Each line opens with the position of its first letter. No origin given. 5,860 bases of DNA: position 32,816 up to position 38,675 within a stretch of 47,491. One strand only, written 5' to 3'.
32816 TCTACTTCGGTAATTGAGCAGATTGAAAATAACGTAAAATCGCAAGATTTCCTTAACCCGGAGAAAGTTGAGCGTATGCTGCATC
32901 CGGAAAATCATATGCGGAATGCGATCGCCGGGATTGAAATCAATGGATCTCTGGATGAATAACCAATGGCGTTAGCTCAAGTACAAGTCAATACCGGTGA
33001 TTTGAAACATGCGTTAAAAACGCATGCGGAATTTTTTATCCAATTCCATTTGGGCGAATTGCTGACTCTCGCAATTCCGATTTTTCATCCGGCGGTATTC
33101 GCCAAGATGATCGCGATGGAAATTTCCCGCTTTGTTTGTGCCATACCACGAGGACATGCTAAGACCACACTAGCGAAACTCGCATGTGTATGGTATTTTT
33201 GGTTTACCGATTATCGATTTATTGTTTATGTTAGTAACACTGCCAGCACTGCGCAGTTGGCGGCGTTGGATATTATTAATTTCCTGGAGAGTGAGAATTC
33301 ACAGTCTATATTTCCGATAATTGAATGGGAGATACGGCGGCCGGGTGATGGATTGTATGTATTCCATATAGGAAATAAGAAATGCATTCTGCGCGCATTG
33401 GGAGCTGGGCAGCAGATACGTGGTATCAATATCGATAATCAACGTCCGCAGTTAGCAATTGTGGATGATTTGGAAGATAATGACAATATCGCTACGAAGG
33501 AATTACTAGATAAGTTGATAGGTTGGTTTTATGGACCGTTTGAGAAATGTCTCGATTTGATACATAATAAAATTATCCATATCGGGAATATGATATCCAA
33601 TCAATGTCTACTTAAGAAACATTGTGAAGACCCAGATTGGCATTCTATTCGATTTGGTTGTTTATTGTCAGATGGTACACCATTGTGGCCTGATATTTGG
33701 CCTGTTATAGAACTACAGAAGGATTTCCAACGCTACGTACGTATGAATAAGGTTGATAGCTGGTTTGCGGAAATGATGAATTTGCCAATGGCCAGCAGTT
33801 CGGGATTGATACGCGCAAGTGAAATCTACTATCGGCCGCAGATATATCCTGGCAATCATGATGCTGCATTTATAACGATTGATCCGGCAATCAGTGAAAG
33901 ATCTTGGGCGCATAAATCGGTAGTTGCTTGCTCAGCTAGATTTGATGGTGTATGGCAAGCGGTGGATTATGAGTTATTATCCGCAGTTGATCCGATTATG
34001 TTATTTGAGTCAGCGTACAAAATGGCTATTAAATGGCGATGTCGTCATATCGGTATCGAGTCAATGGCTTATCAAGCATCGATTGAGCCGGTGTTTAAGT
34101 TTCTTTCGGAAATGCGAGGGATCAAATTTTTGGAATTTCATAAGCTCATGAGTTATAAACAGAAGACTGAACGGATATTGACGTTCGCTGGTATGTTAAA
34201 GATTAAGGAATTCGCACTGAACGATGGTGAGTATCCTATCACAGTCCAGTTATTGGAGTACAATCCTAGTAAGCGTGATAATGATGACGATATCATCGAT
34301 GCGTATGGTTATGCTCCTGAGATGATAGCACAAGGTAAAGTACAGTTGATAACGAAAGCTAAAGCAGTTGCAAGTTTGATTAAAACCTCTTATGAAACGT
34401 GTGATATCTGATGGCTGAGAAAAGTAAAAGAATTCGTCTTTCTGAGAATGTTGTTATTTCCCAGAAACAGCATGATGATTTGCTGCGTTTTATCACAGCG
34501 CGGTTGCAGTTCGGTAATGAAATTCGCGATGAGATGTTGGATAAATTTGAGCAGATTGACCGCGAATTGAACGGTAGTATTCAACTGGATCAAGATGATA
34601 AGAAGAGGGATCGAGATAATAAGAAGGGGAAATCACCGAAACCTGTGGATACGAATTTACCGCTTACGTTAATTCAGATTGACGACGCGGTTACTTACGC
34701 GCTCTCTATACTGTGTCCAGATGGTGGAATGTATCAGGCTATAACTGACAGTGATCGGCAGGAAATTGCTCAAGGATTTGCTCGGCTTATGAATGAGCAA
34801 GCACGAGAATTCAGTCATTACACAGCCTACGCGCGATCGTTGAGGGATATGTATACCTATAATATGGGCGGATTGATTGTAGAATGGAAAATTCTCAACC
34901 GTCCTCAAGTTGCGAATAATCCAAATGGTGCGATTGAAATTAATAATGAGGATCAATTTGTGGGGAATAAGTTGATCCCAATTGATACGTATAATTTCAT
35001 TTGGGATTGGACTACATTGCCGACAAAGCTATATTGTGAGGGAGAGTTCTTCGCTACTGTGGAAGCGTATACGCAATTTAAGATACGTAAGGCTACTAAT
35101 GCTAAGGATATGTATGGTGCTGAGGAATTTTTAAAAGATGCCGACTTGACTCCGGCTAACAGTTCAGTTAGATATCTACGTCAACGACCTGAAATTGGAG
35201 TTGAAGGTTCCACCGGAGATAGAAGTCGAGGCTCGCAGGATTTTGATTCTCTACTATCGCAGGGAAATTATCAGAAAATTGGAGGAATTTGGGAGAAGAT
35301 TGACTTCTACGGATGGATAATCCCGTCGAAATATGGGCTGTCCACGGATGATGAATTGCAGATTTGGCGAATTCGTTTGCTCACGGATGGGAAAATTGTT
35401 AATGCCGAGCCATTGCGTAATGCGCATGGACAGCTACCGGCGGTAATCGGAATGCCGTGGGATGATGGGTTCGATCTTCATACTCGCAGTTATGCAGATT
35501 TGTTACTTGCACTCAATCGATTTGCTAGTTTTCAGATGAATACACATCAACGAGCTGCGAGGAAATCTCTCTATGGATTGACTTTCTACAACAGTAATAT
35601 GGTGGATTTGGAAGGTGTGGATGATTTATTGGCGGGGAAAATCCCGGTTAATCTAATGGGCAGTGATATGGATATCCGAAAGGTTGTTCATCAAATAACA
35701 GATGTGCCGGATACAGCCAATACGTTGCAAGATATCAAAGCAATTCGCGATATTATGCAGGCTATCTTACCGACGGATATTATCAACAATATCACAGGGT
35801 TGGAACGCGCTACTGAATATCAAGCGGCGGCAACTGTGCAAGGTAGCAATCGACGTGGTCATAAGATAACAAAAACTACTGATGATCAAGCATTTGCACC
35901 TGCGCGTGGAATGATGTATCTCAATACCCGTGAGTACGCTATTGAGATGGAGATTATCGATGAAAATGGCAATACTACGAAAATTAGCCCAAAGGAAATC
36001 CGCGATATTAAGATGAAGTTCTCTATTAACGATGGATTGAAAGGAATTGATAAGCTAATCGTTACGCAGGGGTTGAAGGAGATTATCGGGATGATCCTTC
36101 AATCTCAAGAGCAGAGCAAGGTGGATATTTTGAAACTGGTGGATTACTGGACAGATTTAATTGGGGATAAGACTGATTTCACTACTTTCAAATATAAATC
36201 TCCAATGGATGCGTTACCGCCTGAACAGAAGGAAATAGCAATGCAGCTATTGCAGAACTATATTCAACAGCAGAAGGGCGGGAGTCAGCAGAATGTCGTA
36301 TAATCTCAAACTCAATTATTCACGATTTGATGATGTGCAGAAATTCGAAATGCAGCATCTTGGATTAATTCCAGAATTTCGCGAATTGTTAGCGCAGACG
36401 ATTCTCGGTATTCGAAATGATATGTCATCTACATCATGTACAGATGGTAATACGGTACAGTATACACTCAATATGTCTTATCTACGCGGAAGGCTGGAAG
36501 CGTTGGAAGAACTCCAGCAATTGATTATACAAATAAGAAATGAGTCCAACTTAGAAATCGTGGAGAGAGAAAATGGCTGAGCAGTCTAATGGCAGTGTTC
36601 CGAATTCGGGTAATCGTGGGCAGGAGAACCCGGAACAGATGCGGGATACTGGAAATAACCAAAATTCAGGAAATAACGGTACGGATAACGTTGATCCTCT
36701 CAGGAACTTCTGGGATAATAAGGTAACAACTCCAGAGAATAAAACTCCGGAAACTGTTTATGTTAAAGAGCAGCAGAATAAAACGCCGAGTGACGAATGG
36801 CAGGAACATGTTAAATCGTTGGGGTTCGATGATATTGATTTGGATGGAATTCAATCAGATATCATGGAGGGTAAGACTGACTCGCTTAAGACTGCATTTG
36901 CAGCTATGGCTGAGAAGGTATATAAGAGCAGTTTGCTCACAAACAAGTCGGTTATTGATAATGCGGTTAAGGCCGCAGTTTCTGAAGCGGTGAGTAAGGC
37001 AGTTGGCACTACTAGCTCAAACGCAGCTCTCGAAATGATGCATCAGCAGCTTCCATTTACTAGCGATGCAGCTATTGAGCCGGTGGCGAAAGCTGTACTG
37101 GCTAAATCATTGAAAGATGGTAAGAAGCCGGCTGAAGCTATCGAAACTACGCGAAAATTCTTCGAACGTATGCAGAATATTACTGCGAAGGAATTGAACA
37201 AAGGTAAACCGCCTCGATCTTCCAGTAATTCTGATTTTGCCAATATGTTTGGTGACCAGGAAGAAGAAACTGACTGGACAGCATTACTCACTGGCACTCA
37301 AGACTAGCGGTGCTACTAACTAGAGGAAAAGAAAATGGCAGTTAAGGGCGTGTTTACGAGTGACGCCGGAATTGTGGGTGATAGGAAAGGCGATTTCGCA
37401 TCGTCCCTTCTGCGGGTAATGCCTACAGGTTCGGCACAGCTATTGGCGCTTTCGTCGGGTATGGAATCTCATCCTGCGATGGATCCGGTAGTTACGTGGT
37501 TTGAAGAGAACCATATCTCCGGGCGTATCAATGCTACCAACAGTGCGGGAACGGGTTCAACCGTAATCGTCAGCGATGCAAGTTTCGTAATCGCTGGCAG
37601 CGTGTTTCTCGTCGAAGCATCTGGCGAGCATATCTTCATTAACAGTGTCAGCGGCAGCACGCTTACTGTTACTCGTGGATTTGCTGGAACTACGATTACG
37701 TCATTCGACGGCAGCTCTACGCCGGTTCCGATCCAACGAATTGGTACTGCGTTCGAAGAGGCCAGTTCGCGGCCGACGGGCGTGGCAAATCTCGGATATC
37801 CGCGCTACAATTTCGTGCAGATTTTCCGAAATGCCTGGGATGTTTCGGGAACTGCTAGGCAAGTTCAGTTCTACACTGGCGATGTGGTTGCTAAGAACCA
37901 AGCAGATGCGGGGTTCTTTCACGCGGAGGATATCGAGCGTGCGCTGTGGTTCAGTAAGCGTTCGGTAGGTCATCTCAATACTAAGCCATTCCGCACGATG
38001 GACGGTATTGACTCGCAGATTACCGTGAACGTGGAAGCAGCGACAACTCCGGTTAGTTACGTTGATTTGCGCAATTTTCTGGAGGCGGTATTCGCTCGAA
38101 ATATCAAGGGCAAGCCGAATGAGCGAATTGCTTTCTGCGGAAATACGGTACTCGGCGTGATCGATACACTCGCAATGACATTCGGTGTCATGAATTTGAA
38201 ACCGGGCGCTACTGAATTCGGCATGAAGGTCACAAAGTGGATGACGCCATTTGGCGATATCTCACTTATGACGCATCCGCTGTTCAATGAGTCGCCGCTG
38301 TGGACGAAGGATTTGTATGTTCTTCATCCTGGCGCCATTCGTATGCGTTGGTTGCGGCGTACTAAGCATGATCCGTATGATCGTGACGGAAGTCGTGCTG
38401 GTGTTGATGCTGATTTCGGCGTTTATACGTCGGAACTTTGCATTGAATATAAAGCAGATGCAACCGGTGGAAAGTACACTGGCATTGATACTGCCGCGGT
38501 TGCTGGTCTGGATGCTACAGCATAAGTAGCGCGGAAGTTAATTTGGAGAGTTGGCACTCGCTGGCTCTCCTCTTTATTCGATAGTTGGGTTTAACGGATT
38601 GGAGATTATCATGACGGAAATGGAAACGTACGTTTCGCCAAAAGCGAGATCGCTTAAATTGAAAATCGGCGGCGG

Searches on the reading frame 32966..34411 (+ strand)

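Call 13: search_protein_families(library=pfam, proteins=[window:32966-34411:+], max_evalue=0.001)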
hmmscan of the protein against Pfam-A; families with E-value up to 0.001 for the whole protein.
window:32966-34411:+ (481 aa): 0 families

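Call 14: search_protein_families(library=phrogs, proteins=[window:32966-34411:+], max_evalue=0.00001)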
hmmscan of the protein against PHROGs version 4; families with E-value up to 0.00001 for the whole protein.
window:32966-34411:+ (481 aa): 4 families
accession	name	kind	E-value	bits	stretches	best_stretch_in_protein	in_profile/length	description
phrog_38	-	head and packaging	7.6e-54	184.6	1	38-464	291-713/760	terminase large subunit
phrog_4758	-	head and packaging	7.2e-08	33.1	1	45-207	49-205/243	terminase large subunit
phrog_14112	-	unknown function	2.1e-06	28.4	1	59-183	108-234/247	-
phrog_5573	-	head and packaging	7.7e-06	26.5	0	220-446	7-226/250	terminase large subunit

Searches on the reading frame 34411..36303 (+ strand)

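Call 13: search_protein_families(library=pfam, proteins=[window:34411-36303:+], max_evalue=0.001)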
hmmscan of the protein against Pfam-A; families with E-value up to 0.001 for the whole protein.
window:34411-36303:+ (630 aa): 0 families

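Call 14: search_protein_families(library=phrogs, proteins=[window:34411-36303:+], max_evalue=0.00001)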
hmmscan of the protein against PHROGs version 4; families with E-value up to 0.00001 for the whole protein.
window:34411-36303:+ (630 aa): 1 family
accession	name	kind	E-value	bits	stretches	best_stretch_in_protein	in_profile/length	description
phrog_15554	-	head and packaging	1.2e-13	51.1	1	84-568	87-590/666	portal protein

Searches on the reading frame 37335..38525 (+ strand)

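Call 13: search_protein_families(library=pfam, proteins=[window:37335-38525:+], max_evalue=0.001)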
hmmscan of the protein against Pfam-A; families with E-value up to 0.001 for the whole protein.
window:37335-38525:+ (396 aa): 1 family
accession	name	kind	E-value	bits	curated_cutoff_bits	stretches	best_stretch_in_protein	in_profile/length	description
PF17236.8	SU10_MCP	-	2.1e-37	129.6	24.1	1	20-384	13-291/292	SU10 major capsid protein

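Call 14: search_protein_families(library=phrogs, proteins=[window:37335-38525:+], max_evalue=0.00001)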
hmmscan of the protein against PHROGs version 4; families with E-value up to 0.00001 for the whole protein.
window:37335-38525:+ (396 aa): 1 family
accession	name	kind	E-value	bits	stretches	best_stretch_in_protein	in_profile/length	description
phrog_1328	-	head and packaging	3.2e-34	120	1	123-388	65-310/583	major head protein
